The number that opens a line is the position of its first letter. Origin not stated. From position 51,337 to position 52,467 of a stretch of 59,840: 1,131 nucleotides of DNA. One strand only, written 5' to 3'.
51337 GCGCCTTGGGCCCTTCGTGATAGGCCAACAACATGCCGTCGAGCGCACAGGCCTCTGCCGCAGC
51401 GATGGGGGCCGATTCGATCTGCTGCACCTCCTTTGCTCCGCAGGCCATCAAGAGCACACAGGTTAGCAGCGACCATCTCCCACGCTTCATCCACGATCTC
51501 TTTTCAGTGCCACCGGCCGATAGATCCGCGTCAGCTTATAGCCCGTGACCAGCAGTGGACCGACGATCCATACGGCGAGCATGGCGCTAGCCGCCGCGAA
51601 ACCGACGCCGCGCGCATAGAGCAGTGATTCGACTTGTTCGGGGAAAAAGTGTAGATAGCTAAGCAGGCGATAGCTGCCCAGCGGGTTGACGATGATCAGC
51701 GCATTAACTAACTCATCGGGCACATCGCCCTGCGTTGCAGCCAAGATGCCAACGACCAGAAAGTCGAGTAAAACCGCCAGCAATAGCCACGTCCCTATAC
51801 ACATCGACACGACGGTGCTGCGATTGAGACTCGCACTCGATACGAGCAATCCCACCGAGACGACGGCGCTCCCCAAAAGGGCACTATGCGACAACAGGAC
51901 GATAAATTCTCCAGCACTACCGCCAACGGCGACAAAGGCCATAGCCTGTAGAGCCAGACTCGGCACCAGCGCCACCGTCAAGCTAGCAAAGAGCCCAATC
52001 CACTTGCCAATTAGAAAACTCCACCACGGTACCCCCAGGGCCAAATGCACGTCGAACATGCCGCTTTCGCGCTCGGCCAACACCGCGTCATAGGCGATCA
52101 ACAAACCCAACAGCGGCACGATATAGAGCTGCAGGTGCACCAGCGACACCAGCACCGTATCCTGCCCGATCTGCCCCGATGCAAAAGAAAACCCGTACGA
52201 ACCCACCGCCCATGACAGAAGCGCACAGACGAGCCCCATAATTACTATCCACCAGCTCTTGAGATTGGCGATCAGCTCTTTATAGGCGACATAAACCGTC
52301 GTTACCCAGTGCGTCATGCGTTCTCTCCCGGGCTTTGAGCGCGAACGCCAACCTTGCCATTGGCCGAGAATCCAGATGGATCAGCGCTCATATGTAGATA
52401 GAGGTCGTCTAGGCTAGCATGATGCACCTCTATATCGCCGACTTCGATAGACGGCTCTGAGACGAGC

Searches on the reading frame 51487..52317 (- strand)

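Call 35: search_protein_families(library=pfam, proteins=[window:51487-52317:-], max_evalue=0.01)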
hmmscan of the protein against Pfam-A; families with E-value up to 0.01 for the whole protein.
window:51487-52317:- (276 aa): 1 family
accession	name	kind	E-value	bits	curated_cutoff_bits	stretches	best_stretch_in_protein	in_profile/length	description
PF12679.13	ABC2_membrane_2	-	4.1e-16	59.5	27.2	1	10-258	3-274/283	ABC-2 family transporter protein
